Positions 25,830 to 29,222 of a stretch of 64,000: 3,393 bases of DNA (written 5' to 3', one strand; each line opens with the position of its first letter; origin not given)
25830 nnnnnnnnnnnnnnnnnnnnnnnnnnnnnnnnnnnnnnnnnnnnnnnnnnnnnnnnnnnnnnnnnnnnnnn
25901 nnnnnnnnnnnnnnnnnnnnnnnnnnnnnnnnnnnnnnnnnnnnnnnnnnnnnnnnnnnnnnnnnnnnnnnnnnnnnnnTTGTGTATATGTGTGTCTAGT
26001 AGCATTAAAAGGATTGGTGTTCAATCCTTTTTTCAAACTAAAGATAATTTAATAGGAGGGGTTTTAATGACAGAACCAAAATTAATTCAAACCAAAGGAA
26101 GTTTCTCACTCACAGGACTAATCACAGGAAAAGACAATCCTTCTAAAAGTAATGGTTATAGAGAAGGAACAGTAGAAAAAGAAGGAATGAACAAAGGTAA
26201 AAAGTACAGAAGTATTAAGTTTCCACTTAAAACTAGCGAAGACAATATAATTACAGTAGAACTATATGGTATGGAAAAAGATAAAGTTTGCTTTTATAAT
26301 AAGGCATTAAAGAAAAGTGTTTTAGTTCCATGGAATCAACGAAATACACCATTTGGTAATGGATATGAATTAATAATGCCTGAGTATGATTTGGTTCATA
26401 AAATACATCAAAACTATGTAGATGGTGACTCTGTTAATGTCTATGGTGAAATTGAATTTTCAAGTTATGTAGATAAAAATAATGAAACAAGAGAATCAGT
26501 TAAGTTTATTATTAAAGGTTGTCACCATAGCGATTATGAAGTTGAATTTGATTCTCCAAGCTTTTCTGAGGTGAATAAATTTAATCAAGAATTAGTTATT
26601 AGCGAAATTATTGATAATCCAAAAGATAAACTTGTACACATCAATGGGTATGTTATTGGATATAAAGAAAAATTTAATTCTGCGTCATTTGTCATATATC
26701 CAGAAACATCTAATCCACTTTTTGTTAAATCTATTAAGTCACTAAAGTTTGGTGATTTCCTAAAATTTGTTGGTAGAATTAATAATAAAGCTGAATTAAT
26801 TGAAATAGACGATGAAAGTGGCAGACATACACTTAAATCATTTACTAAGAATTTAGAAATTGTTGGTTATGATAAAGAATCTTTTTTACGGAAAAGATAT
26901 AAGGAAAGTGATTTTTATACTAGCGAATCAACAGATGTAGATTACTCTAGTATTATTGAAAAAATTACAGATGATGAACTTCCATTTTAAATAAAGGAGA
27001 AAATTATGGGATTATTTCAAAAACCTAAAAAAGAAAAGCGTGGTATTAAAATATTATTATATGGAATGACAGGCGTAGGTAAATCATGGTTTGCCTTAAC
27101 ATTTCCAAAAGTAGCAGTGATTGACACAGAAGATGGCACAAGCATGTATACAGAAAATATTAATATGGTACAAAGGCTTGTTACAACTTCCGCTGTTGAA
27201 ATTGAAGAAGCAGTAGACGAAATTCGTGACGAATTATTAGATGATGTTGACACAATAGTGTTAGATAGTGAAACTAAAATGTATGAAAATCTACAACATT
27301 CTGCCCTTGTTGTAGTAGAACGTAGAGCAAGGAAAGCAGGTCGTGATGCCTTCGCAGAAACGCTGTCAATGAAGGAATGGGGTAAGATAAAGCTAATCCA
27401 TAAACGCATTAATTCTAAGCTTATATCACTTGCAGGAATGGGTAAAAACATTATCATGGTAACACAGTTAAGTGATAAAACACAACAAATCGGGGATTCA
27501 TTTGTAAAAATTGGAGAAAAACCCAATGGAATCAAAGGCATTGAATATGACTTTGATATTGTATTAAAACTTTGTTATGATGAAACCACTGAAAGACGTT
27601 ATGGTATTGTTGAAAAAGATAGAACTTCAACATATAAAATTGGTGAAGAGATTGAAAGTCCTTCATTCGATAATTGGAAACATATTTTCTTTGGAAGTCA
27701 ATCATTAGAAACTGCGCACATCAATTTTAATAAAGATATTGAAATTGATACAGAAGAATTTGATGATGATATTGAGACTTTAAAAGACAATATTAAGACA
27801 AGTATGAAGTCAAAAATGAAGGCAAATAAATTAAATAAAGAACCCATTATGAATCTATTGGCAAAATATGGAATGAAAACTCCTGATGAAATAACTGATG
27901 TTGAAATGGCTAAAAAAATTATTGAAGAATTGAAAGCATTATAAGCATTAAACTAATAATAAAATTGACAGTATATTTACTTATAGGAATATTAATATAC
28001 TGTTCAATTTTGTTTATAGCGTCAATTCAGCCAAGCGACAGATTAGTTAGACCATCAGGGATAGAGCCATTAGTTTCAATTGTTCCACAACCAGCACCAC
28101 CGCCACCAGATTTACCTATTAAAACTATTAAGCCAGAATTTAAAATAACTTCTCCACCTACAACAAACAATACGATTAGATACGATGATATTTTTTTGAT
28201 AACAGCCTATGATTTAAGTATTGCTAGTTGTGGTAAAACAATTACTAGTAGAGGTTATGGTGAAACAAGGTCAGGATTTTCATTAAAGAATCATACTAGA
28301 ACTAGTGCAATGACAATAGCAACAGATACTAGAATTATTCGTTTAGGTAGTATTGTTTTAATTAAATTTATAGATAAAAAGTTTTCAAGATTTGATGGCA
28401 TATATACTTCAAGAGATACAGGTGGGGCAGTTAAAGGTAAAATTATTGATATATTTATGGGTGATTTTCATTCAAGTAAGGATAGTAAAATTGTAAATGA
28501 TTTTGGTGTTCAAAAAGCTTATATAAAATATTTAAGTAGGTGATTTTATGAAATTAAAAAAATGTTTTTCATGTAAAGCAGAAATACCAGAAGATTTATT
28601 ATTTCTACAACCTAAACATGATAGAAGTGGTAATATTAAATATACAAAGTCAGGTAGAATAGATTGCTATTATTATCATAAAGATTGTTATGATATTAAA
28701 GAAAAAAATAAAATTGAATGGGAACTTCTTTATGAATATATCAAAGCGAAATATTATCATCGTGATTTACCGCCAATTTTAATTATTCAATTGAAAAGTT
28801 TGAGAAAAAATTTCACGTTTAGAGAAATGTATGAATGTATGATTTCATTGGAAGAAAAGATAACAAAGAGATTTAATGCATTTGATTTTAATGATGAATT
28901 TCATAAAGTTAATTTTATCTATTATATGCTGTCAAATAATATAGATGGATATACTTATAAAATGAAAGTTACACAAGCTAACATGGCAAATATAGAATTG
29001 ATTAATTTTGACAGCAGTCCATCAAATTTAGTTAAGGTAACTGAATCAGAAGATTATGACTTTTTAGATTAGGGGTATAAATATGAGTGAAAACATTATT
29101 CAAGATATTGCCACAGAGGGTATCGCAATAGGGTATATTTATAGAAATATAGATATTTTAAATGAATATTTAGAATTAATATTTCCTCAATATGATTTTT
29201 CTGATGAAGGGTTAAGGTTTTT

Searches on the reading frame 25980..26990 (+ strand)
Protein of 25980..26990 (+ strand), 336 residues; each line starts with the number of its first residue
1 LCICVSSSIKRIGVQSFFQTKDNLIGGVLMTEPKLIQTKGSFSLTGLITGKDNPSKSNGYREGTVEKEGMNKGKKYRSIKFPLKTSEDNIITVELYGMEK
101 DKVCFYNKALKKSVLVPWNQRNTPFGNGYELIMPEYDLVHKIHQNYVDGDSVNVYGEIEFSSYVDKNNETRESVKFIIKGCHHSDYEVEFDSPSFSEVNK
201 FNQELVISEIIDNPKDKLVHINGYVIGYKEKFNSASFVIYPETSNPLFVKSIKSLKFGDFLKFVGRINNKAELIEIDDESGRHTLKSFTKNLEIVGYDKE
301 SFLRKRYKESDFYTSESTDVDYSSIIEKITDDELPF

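Call 7: search_protein_families(library=pfam, proteins=[window:25980-26990:+], max_evalue=0.001)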
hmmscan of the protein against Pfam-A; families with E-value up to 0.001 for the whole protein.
window:25980-26990:+ (336 aa): 0 families

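Call 25: search_protein_families(library=phrogs, proteins=[window:25980-26990:+], max_evalue=0.001)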
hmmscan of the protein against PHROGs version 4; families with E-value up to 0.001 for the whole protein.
window:25980-26990:+ (336 aa): 1 family
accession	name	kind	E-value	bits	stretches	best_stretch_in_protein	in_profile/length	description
phrog_2367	-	unknown function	5.7e-35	122.2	1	33-315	7-272/326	-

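Call 49: search_protein_families(library=ncbifam, proteins=[window:25980-26990:+], max_evalue=0.01)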
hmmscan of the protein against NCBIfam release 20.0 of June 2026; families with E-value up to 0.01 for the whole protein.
window:25980-26990:+ (336 aa): 0 families

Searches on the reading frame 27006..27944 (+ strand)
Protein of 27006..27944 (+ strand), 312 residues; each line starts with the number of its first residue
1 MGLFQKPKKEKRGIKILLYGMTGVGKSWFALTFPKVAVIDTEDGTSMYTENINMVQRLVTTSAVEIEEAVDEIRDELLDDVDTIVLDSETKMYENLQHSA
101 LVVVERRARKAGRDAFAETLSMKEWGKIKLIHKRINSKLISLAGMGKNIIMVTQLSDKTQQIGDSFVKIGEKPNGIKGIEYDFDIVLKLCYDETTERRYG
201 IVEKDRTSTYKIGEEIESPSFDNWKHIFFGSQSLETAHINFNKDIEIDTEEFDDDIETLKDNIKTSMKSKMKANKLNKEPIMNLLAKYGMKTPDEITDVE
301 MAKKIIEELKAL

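Call 7: search_protein_families(library=pfam, proteins=[window:27006-27944:+], max_evalue=0.001)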
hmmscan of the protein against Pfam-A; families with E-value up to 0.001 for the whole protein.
window:27006-27944:+ (312 aa): 1 family
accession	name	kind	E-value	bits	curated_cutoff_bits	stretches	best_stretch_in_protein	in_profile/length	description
PF13479.12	AAA_24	-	3.2e-18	66.7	27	1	13-205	2-193/195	AAA domain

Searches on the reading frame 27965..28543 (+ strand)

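Call 25: search_protein_families(library=phrogs, proteins=[window:27965-28543:+], max_evalue=0.001)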
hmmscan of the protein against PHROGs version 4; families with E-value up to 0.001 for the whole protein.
window:27965-28543:+ (192 aa): 6 families
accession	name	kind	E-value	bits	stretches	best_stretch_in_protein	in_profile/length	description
phrog_6631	-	unknown function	1.5e-12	48.6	1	79-171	156-237/251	-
phrog_22529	-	unknown function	6e-10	39.9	1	77-186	54-142/148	-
phrog_33758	-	unknown function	1.9e-09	38.5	1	114-189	103-171/173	-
phrog_2307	-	other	7.9e-09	36.5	1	79-172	118-199/212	L-alanyl-D-glutamate peptidase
phrog_20590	-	other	3e-06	27.9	1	80-167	157-226/242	peptidase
phrog_18207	-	unknown function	0.00086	20.2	0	98-168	159-225/240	-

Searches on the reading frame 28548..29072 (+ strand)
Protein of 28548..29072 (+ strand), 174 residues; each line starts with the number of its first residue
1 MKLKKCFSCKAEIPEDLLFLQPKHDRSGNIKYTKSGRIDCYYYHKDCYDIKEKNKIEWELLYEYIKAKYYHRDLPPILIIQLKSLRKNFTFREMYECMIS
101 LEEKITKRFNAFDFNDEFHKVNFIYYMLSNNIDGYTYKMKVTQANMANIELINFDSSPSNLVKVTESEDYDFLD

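Call 25: search_protein_families(library=phrogs, proteins=[window:28548-29072:+], max_evalue=0.001)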
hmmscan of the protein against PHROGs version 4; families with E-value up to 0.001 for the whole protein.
window:28548-29072:+ (174 aa): 2 families
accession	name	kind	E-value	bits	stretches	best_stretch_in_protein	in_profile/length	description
phrog_6344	-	unknown function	3.2e-05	24.5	0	2-87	5-96/208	-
phrog_4680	-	unknown function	0.00041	21.4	0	41-97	29-87/164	-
